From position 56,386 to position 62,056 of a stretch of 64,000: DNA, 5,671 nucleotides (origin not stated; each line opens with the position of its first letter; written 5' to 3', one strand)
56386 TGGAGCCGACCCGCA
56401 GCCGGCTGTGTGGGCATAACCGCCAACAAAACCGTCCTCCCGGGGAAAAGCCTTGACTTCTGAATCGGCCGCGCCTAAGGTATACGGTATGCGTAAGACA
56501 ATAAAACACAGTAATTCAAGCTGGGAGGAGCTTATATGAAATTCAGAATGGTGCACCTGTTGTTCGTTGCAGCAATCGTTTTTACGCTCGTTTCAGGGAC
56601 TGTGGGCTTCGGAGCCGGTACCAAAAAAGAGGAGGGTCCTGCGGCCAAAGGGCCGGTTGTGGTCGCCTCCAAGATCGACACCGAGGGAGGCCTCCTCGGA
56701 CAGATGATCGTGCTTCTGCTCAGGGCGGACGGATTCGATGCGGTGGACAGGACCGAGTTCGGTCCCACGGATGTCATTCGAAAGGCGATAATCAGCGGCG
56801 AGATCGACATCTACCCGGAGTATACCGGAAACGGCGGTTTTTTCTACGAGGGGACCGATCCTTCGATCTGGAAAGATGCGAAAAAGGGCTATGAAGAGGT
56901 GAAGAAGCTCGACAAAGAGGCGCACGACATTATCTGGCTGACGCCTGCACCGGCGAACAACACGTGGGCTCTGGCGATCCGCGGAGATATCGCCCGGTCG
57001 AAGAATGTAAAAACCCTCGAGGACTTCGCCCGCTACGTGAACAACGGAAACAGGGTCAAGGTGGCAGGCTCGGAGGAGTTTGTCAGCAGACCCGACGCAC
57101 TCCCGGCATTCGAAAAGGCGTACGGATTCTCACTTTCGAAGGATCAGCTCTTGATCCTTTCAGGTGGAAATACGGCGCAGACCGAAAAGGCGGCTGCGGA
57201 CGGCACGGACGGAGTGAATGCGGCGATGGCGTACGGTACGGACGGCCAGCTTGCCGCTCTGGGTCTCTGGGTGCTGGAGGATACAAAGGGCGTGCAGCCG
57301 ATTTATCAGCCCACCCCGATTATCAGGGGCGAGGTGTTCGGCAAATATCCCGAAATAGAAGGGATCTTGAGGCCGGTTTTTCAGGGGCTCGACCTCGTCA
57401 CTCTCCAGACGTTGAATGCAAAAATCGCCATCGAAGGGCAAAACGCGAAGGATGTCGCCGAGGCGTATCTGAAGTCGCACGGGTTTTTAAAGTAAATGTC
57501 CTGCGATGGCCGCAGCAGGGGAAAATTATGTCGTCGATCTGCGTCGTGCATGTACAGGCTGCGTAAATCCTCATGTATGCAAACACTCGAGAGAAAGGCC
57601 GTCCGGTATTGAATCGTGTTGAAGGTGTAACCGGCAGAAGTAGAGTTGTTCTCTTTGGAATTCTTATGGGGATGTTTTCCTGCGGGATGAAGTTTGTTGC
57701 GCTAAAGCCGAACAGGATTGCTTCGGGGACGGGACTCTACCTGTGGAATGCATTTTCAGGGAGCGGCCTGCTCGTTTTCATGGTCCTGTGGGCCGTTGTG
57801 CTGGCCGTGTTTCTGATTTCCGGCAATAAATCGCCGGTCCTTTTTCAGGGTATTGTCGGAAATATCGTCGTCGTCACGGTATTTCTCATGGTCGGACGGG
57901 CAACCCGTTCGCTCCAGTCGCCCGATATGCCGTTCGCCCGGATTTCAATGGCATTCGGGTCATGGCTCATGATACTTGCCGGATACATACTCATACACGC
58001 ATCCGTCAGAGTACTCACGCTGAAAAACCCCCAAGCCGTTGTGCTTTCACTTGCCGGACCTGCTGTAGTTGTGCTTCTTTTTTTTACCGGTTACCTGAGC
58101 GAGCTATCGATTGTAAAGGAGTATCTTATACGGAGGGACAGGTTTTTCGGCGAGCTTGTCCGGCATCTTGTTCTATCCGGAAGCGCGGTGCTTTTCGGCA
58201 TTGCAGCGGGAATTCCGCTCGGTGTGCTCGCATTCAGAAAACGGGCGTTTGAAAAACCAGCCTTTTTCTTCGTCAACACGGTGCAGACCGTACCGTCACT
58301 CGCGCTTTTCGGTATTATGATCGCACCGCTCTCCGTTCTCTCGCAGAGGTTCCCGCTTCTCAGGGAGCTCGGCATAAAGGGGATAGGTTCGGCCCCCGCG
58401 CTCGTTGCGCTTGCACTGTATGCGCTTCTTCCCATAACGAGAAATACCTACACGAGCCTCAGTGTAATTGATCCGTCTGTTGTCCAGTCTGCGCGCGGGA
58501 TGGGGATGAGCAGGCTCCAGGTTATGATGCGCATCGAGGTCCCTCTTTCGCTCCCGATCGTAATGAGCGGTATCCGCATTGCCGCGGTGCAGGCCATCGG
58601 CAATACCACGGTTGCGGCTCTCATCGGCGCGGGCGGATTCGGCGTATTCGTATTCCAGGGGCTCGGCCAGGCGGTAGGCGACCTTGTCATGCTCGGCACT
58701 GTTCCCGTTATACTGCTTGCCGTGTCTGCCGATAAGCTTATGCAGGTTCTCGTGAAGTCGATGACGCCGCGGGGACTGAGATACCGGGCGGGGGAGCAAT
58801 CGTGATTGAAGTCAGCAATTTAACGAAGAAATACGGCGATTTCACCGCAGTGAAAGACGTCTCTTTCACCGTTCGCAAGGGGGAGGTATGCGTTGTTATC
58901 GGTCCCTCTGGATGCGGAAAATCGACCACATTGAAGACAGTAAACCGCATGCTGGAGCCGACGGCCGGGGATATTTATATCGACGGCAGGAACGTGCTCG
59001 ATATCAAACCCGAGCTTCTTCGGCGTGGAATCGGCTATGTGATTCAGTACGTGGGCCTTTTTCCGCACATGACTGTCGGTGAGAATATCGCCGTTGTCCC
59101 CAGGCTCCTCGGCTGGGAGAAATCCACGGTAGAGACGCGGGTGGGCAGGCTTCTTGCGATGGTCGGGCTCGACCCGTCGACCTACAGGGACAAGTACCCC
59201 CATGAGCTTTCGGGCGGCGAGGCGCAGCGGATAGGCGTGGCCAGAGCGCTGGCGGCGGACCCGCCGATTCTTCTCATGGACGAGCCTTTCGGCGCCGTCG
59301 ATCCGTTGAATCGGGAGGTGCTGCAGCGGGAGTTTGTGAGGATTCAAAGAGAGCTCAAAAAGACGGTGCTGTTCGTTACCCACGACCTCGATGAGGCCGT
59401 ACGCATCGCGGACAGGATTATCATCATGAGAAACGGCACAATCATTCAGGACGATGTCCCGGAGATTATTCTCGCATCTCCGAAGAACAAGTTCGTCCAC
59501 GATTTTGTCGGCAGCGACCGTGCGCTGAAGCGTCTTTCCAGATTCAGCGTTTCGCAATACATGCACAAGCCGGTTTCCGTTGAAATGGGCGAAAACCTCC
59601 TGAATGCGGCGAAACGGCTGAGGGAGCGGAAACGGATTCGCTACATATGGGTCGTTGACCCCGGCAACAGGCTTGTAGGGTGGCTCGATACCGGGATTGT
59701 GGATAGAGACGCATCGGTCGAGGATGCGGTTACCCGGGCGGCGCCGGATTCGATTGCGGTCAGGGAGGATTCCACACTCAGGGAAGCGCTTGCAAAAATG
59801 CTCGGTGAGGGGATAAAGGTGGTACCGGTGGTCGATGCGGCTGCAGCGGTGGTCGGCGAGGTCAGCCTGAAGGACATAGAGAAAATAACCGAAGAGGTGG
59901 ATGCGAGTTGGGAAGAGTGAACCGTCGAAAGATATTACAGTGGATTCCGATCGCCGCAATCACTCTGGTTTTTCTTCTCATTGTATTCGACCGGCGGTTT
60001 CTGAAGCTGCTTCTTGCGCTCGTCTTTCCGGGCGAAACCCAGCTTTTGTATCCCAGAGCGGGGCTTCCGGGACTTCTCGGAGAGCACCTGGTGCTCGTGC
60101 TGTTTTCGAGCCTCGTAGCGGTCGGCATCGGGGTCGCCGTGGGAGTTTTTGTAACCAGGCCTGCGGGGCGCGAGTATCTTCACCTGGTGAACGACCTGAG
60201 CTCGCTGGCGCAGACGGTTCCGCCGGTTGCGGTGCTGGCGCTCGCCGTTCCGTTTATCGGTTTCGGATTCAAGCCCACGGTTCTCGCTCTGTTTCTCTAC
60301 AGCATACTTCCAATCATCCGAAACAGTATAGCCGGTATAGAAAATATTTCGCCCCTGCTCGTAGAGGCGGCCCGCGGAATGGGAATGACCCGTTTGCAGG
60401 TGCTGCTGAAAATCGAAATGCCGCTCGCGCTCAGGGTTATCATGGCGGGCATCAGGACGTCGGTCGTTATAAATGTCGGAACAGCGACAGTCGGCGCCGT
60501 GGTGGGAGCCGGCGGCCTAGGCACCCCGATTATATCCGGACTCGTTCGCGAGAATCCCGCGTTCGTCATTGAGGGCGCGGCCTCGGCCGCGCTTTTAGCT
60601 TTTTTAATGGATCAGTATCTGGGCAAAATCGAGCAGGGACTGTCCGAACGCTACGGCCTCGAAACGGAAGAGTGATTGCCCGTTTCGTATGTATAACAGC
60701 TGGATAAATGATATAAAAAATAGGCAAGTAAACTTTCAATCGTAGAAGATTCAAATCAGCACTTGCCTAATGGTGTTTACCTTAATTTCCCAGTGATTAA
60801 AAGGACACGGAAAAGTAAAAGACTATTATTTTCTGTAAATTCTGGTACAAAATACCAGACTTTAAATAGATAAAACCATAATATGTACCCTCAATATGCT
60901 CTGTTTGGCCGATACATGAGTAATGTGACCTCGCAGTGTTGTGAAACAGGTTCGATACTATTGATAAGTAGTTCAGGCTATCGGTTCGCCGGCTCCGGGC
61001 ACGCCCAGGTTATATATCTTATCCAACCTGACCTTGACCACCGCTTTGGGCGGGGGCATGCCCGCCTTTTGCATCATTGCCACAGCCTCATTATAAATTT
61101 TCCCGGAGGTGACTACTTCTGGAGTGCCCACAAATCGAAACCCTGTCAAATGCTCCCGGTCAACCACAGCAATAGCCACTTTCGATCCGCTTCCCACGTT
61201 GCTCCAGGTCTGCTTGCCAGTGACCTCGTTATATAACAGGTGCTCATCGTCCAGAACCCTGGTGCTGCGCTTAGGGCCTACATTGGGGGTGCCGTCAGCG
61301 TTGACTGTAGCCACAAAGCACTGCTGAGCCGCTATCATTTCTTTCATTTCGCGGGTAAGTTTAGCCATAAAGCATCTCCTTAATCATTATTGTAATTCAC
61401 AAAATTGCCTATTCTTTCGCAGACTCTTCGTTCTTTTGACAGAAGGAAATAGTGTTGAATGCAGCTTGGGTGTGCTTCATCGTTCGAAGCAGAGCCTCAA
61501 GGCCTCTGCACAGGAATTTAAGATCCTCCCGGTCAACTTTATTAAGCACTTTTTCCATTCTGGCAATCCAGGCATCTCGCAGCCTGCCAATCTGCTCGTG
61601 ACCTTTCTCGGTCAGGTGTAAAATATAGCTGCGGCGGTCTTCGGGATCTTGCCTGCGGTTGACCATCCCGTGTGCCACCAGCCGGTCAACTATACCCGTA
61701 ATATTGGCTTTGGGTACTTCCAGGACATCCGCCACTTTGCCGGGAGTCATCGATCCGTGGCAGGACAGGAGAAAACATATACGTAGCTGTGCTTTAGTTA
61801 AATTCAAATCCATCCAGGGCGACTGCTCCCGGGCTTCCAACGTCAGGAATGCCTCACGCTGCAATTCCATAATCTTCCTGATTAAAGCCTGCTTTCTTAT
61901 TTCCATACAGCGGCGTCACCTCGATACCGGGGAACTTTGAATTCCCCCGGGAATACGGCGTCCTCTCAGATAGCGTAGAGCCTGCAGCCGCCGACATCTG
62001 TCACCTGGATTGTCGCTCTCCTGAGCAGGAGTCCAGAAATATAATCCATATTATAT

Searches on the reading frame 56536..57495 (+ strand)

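Call 4: search_protein_families(library=pfam, proteins=[window:56536-57495:+], max_evalue=0.01)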
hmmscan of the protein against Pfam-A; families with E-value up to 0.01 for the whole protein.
window:56536-57495:+ (319 aa): 1 family
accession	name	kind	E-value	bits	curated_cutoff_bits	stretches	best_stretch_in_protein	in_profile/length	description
PF04069.17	OpuAC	-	9.8e-51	173.2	21.2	1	40-313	2-256/257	Substrate binding domain of ABC-type glycine betaine transport system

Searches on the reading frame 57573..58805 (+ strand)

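Call 4: search_protein_families(library=pfam, proteins=[window:57573-58805:+], max_evalue=0.01)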
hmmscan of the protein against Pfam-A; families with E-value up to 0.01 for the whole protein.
window:57573-58805:+ (410 aa): 1 family
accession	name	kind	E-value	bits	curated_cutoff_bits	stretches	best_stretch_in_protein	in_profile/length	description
PF00528.27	BPD_transp_1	-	6.9e-22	78.5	26.4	1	213-397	1-182/184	Binding-protein-dependent transport system inner membrane component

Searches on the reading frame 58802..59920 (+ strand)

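Call 80: search_protein_families(library=pfam, proteins=[window:58802-59920:+], max_evalue=0.00001)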
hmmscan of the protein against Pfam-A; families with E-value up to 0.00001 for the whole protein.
window:58802-59920:+ (372 aa): 3 families
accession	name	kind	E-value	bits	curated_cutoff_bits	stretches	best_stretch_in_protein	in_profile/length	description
PF00005.33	ABC_tran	-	3.3e-35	122.1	25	1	17-163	1-136/137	ABC transporter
PF00571.33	CBS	-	1e-14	55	24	1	315-359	7-51/57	CBS domain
PF13304.12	AAA_21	-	2.3e-06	28.4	27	0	121-195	223-299/304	AAA domain, putative AbiEii toxin, Type IV TA system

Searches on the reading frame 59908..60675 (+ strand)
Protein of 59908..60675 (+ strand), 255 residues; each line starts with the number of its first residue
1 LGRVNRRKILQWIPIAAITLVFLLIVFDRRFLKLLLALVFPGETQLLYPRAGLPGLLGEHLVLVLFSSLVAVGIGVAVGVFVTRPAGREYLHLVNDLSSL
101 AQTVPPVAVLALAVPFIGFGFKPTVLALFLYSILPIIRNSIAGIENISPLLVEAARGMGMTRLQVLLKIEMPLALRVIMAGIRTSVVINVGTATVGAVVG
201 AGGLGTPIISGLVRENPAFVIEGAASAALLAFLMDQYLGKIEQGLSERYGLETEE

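Call 80: search_protein_families(library=pfam, proteins=[window:59908-60675:+], max_evalue=0.00001)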
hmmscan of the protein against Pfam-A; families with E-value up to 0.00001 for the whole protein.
window:59908-60675:+ (255 aa): 1 family
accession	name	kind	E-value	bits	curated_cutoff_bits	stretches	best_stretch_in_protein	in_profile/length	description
PF00528.27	BPD_transp_1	-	1.6e-20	74.1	26.4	1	75-241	1-178/184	Binding-protein-dependent transport system inner membrane component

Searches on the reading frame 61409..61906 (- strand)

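Call 80: search_protein_families(library=pfam, proteins=[window:61409-61906:-], max_evalue=0.00001)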
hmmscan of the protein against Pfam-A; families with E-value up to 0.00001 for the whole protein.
window:61409-61906:- (165 aa): 4 families
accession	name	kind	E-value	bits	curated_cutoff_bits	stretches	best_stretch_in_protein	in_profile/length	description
PF01047.28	MarR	-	6.4e-15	55.2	24.6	1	36-93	1-58/59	MarR family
PF12802.13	MarR_2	-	1.9e-10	41.2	27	1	35-93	2-61/61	MarR family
PF01978.25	TrmB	-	1.4e-06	28.5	25.6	1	34-88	4-58/68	Sugar-specific transcriptional regulator TrmB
PF13463.12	HTH_27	-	6.9e-06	26.7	22.2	0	57-102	23-68/68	Winged helix DNA-binding domain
